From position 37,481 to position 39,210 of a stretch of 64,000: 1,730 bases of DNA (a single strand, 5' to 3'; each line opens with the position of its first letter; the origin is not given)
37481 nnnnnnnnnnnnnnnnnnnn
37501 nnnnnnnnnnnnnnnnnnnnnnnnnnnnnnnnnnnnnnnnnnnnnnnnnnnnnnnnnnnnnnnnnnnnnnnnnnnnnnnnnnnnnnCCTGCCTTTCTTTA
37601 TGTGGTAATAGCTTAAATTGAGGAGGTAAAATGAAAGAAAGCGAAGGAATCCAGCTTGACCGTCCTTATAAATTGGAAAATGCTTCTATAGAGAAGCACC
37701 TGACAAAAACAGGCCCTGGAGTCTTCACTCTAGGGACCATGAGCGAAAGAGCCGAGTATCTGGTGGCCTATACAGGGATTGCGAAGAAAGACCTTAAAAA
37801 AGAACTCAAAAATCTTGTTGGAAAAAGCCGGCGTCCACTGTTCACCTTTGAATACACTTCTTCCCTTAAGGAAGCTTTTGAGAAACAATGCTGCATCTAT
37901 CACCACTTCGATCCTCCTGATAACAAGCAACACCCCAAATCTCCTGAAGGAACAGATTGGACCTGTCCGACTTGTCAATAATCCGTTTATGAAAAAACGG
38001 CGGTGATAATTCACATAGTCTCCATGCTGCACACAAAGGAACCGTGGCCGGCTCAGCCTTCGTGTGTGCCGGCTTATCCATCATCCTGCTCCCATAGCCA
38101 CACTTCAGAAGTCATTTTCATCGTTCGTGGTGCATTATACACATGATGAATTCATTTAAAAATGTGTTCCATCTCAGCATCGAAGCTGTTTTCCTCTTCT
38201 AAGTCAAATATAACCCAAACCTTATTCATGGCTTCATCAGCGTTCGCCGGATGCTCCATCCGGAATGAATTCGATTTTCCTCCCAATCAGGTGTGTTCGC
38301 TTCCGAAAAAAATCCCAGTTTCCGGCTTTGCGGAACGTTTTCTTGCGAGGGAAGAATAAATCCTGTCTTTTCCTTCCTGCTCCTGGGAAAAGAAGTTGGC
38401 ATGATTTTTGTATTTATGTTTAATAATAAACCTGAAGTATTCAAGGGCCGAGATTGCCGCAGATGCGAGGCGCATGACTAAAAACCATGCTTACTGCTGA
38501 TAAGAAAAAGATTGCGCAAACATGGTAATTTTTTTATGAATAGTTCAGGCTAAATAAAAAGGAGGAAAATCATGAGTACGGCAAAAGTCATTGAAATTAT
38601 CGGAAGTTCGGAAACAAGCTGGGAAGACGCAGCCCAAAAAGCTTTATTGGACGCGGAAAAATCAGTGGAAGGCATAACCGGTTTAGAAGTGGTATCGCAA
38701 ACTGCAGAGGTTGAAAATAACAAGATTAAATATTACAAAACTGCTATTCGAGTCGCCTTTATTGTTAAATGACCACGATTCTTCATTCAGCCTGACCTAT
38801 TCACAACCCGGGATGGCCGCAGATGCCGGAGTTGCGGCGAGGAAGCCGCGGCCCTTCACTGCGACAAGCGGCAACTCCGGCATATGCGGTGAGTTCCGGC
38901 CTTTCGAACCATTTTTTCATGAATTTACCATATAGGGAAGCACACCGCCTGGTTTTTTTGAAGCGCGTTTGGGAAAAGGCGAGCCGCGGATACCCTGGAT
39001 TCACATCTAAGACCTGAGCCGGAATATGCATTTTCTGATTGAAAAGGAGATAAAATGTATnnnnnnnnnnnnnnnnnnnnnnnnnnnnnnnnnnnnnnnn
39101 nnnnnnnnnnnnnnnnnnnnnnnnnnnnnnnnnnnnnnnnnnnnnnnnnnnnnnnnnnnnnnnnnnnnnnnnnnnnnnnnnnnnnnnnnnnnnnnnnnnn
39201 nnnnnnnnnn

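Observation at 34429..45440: An 11-kb segment bounded by 81-bp direct repeats that duplicate the 3' end of a dehydratase gene, suggesting an island-like insertion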

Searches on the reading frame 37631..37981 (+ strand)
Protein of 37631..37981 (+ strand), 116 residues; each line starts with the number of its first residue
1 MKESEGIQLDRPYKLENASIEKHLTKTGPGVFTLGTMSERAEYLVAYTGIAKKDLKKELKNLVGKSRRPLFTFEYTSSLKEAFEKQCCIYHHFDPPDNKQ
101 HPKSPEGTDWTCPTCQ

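Call 7: search_protein_families(library=pfam, proteins=[window:37631-37981:+])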
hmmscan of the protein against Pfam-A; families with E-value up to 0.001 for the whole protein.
window:37631-37981:+ (116 aa): 0 families

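Call 29: search_protein_families(library=pfam, max_evalue=1, proteins=[window:37631-37981:+])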
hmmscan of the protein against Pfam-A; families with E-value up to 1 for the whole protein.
window:37631-37981:+ (116 aa): 0 families

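Call 43: search_protein_families(library=ncbifam, max_evalue=0.1, proteins=[window:37631-37981:+])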
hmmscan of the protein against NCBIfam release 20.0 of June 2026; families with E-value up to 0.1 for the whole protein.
window:37631-37981:+ (116 aa): 1 family
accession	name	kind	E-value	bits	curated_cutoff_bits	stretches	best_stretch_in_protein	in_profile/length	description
NF045722.1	c3_cytochr_TmcA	equivalog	0.0071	16.2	114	1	43-115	16-86/125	acidic tetraheme cytochrome c3 TmcA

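Call 44: search_protein_families(library=phrogs, max_evalue=0.1, proteins=[window:37631-37981:+])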
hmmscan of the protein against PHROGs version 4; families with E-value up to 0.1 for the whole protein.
window:37631-37981:+ (116 aa): 0 families
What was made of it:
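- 37631..37981 (+): orf116, a stand-alone small protein with a GIY-YIG-like fold and a C-terminal Cys motif. No Pfam, NCBIfam or PHROG hit (calls 29, 43, 44).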

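Call 57: search_solved_structures(query=window:37631-37981:+, max_evalue=10)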
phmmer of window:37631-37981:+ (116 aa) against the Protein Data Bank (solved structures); distinct sequences matched with E-value up to 10: 1.
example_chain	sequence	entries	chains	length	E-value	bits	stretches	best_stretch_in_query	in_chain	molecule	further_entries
2qik_A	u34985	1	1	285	0.72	13.7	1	46-98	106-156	UPF0131 protein ykqA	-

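Call 63: search_protein_representatives(protein=window:37631-37981:+)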
Query: 116 residues. Proteins with E-value up to 0.001 (for the whole library): 620; up to 1e-10: 158; up to 1e-30: 1. The best 150 are listed.
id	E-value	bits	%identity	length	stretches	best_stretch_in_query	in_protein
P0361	3.0e-75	266.6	100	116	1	1-116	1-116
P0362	1.4e-21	93.5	39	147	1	6-115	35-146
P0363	1.8e-21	93.1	38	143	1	9-115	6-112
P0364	4.9e-20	88.5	41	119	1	10-115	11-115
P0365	2.6e-18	83.0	39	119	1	9-115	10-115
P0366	4.2e-18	82.3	41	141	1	11-116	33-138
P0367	5.3e-18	81.9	39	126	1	13-114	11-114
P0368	5.6e-18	81.9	37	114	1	7-115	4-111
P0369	6.0e-18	81.8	38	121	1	11-116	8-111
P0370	1.1e-17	80.9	41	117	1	11-116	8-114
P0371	1.3e-17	80.6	40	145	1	12-116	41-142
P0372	1.4e-17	80.6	39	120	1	7-115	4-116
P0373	1.5e-17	80.4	36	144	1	9-115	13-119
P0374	3.5e-17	79.3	42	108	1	12-115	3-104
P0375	4.2e-17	79.0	43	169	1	11-115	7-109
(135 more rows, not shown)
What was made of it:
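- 37631..37981 (+): The family has 620 cluster representatives (call 63).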

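Call 65: search_solved_structures(query=A2, max_evalue=1)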
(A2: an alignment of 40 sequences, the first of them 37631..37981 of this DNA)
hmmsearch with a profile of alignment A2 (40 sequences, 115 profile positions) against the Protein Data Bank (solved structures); distinct sequences matched with E-value up to 1: 1.
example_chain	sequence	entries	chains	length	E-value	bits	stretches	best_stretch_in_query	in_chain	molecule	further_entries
5ibw_C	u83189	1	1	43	0.5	14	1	50-81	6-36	Myosin IC heavy chain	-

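Call 66: search_protein_families(library=pfam, alignment_id=A2, max_evalue=0.1)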
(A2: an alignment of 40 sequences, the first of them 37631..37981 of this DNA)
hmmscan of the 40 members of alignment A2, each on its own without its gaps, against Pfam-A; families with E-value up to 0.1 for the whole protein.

A. member 1, window:37631-37981:+ (116 aa): 0 families

B. families by the number of members that match (of 40 scanned): 17 families
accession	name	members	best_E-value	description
PF14136.11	DUF4303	1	0.0011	Domain of unknown function (DUF4303)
PF20889.2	TsiV3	1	0.0033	Antitoxin TsiV3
PF00640.29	PID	1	0.0051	Phosphotyrosine interaction domain (PTB/PID)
PF06136.19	SOK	1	0.011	SOSEKI protein DIX-like domain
PF17048.11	Ceramidse_alk_C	1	0.015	Neutral/alkaline non-lysosomal ceramidase, C-terminal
PF01541.30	GIY-YIG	1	0.031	GIY-YIG catalytic domain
PF18590.6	IMP2_N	1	0.032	Immune Mapped Protein 2 (IMP2) N-terminal domain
PF02891.26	zf-MIZ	1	0.036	MIZ/SP-RING zinc finger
PF16866.11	PHD_4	1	0.039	PHD-finger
PF04862.18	DUF642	1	0.046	Protein of unknown function (DUF642)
PF16988.10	Vps36-NZF-N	1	0.047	Vacuolar protein sorting 36 NZF-N zinc-finger domain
PF01844.29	HNH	1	0.066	HNH endonuclease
PF24440.1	DUF7559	1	0.076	Family of unknown function (DUF7559)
PF13920.12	zf-C3HC4_3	1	0.079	Zinc finger, C3HC4 type (RING finger)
PF20815.3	GIY_YIG_2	1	0.087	GIY-YIG catalytic domain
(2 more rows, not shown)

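Call 71: predict_structure(alignment_id=A2)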
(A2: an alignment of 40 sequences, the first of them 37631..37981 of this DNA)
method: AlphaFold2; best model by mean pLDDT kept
length: 116 residues; sequences in the alignment: 40
mean_pLDDT: 94.1   pTM: 0.86
mean pLDDT of the five models: 94.1, 93.7, 93.3, 93.0, 93.0
residues with pLDDT >= 90: 104; 70-90: 5; 50-70: 5; < 50: 2
segments of 3 or more residues with pLDDT < 50: none
pLDDT, mean of each block of 10 residues (from residue 1): 63 97 97 97 97 98 98 97 97 97 97 94
secondary structure, 60 per line:
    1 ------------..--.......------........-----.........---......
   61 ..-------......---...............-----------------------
elements in order: H17-23 E30-37 E43-51 H55-62 E70-75 H79-93
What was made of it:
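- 37631..37981 (+): The AF2 model has pLDDT 94 (call 71).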

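Call 73: fold_search(model_id=the predicted structure, library=pdb)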
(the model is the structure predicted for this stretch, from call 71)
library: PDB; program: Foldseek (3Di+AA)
matches with E <= 10: 449; with E <= 0.001: 0
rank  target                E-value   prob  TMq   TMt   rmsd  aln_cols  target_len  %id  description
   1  1yd2                  7.1e-03  1.00  0.54  0.67   3.0        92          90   18  Crystal structure of the GIY-YIG N-terminal endonuclease domain of UvrC from Thermotoga maritima: Point mutant Y19F boun (released 2005-03-01)
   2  1yd6_C                7.6e-03  1.00  0.54  0.66   3.5        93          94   20  Crystal structure of the GIY-YIG N-terminal endonuclease domain of UvrC from Bacillus caldotenax (released 2005-03-01)
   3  1yd3                  1.1e-02  1.00  0.54  0.67   3.0        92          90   17  Crystal structure of the GIY-YIG N-terminal endonuclease domain of UvrC from Thermotoga maritima: Point mutant Y43F boun (released 2005-03-01)
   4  1yd5                  1.1e-02  1.00  0.53  0.66   3.2        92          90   16  Crystal structure of the GIY-YIG N-terminal endonuclease domain of UvrC from Thermotoga maritima: Point mutant N88A boun (released 2005-03-01)
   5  1yd6_D                1.4e-02  1.00  0.47  0.56   4.3        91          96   24  Crystal structure of the GIY-YIG N-terminal endonuclease domain of UvrC from Bacillus caldotenax (released 2005-03-01)
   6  1yd6_B                2.1e-02  1.00  0.50  0.65   2.5        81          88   23  Crystal structure of the GIY-YIG N-terminal endonuclease domain of UvrC from Bacillus caldotenax (released 2005-03-01)
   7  1yd4                  2.2e-02  1.00  0.53  0.68   2.8        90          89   17  Crystal structure of the GIY-YIG N-terminal endonuclease domain of UvrC from Thermotoga maritima: Point mutant Y29F boun (released 2005-03-01)
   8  1yd6_A                5.5e-02  0.99  0.52  0.63   3.1        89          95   22  Crystal structure of the GIY-YIG N-terminal endonuclease domain of UvrC from Bacillus caldotenax (released 2005-03-01)
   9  6zmk_A                3.1e-01  0.14  0.25  0.07   6.4        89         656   13  Crystal structure of human GFAT-1 L405R (released 2020-08-05)
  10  6zmj_A                3.5e-01  0.15  0.26  0.07   6.3        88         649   14  Crystal structure of human GFAT-1 R203H (released 2020-08-05)
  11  3v6k_J                3.7e-01  0.16  0.27  0.12   7.6        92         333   14  Replication of N2,3-Ethenoguanine by DNA Polymerases (released 2012-04-25)
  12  6svp_A                4.2e-01  0.13  0.25  0.07   6.6        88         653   14  Crystal structure of human GFAT-1 in complex with Glucose-6-Phosphate, L-Glu, and UDP-GlcNAc (released 2020-01-15)
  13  2asd_A                5.4e-01  0.18  0.29  0.13   5.6        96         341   14  oxoG-modified Insertion Ternary Complex (released 2006-01-10)
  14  2uvr_A                5.4e-01  0.18  0.27  0.12   5.5        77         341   13  Crystal structures of mutant Dpo4 DNA polymerases with 8-oxoG containing DNA template-primer constructs (released 2007-05-08)
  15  6r4e_A                5.4e-01  0.12  0.24  0.07   6.4        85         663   14  Crystal structure of human GFAT-1 in complex with Glucose-6-Phosphate and L-Glu (released 2020-01-15)
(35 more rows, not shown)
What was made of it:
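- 37631..37981 (+): The best Foldseek hits are UvrC GIY-YIG domains: prob 1.0, TM 0.67, E 7e-3 (call 73).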

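Call 79: find_encoding_contigs(protein=window:37631-37981:+, flank=10000, max_places=8)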
Protein window:37631-37981:+ (116 aa): 1 contig read that carries it; 1 place shown.
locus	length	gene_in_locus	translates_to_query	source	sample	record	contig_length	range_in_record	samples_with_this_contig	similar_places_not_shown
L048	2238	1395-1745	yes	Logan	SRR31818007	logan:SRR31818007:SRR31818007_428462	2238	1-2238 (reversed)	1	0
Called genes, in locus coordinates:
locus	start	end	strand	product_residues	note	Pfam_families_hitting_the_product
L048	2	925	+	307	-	?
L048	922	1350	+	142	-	PF01182:Glucosamine_iso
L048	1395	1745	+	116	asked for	-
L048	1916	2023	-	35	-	-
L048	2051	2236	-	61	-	?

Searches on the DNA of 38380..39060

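Call 69: search_rna_families(source=window, start=38380, end=39060, threshold=evalue, max_evalue=1)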
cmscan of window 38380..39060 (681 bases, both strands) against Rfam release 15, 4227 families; matches with E-value up to 1: 5.
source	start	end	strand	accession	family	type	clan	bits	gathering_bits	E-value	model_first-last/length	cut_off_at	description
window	38816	38890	+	RF03587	mir-1202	Gene; miRNA;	-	20.8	80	0.2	1-80/80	no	mir-1202 microRNA precursor family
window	38814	38890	-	RF01901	mir-284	Gene; miRNA;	-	20.7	60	0.37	1-98/98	no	mir-284 microRNA precursor family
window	38821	38884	-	RF03848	mir-1549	Gene; miRNA;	-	20.2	91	0.36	1-63/63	no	mir-1549 microRNA precursor family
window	38819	38887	+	RF03941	mir-3158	Gene; miRNA;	-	19.9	97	0.71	1-81/81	no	mir-3158 microRNA precursor family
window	38819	38887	-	RF03941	mir-3158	Gene; miRNA;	-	19.4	97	0.98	1-81/81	no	mir-3158 microRNA precursor family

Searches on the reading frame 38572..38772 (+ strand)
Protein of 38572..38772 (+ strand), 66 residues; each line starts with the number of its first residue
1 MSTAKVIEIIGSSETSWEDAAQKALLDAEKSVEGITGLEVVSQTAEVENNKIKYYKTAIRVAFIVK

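Call 8: search_protein_families(library=pfam, proteins=[window:38572-38772:+])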
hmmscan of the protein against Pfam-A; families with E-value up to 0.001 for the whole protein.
window:38572-38772:+ (66 aa): 1 family
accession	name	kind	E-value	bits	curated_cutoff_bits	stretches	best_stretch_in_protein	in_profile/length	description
PF07311.17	Dodecin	-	1.3e-21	77.1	22.5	1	3-65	1-63/64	Dodecin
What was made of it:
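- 38572..38772 (+): Dodecin gene, flanked by two MITE copies. Pfam Dodecin, E 1e-21 (call 8).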
